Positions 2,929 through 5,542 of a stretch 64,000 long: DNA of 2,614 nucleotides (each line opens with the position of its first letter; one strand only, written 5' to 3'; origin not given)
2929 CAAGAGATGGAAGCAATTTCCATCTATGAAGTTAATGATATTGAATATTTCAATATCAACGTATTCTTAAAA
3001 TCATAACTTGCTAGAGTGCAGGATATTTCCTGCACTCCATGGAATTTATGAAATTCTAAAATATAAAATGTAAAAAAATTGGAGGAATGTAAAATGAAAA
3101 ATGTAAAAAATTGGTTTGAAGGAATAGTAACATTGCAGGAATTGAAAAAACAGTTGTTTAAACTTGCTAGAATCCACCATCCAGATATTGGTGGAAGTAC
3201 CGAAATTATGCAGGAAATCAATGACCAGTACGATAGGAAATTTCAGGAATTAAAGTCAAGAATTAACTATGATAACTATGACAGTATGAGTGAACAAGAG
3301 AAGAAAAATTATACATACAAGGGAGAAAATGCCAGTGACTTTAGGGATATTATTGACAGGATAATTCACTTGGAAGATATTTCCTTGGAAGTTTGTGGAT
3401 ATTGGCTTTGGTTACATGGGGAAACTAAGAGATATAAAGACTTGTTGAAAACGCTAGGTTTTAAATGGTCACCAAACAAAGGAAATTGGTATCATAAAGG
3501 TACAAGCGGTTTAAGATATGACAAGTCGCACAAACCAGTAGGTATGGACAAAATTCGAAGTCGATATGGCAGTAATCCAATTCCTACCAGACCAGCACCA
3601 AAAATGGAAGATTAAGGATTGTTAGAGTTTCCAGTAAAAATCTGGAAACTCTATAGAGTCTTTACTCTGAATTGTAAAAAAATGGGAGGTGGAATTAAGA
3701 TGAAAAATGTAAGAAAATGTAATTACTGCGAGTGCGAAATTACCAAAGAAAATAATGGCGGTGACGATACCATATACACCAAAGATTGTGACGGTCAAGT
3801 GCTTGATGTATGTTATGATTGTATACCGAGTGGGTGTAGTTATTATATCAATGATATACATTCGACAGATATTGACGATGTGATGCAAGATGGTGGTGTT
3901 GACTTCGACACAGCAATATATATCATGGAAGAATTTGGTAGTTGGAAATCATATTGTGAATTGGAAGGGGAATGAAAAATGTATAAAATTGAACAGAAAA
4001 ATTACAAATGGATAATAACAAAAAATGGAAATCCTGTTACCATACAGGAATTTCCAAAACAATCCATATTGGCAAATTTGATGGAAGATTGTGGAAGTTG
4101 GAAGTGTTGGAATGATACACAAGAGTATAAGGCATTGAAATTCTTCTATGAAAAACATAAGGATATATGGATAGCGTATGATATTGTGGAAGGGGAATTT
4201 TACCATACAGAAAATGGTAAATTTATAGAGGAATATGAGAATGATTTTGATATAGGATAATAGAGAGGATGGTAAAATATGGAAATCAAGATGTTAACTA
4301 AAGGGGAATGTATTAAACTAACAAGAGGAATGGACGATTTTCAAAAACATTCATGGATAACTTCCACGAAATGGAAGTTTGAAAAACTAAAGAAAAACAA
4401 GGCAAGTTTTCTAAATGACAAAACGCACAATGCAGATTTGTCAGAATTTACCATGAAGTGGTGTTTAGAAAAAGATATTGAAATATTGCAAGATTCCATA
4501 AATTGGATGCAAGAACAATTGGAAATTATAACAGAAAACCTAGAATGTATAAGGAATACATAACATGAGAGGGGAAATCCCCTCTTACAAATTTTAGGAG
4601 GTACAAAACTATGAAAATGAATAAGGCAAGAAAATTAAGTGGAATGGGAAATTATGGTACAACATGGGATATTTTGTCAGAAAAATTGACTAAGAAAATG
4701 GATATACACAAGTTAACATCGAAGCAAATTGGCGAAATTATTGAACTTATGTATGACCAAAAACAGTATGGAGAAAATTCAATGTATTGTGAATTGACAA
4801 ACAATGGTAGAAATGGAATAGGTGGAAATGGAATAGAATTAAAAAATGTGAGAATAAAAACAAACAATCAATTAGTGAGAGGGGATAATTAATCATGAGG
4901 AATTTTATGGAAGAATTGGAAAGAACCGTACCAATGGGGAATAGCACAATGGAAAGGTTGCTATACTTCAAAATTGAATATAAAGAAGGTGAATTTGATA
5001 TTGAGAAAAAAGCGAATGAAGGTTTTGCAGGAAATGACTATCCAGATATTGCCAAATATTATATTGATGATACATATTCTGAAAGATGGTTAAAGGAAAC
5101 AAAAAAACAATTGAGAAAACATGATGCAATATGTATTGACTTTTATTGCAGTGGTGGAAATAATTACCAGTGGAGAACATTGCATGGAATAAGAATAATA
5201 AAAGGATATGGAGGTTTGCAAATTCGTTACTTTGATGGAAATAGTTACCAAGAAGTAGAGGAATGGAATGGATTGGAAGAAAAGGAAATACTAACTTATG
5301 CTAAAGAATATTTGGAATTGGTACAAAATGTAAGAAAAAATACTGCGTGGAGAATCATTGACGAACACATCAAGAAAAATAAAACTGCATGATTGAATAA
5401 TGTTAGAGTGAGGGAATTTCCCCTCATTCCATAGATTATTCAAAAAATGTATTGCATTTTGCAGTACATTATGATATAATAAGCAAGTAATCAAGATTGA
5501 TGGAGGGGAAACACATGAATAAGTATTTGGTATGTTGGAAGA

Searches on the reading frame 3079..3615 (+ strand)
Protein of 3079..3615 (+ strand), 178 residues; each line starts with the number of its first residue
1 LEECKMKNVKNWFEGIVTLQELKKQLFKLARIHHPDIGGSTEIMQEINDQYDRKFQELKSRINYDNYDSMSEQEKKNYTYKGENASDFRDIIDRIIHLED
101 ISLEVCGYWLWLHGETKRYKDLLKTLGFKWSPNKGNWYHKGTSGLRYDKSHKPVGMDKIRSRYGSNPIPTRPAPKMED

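Call 63: find_encoding_contigs(protein=window:3079-3615:+, flank=10000, max_places=4)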
Protein window:3079-3615:+ (178 aa): no gene with exactly this product is on record in the collection.

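Call 101: find_related_loci(query=window:3079-3615:+, collection=metagenome_contigs, flank=10000)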
Query window:3079-3615:+ (178 aa) in metagenome_contigs; peptide patterns used: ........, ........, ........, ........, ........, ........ (x = any residue, [..] = any of these).
32 stretches matched a pattern; 2 encode a relative of the query (tblastn E <= 1e-3); 2 distinct loci.
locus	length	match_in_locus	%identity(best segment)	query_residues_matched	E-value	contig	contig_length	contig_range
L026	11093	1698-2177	31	12-175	4e-24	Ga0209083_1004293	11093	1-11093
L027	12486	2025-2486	31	12-169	2e-23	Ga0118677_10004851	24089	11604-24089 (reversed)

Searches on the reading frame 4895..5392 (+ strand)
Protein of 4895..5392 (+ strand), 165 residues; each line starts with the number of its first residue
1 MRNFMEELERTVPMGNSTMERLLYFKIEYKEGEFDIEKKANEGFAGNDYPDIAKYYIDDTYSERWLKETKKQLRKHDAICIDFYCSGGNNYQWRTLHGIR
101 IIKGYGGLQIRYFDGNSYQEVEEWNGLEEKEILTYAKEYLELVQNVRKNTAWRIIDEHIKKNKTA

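Call 65: find_encoding_contigs(protein=window:4895-5392:+, flank=10000, max_places=4)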
Protein window:4895-5392:+ (165 aa): no gene with exactly this product is on record in the collection.
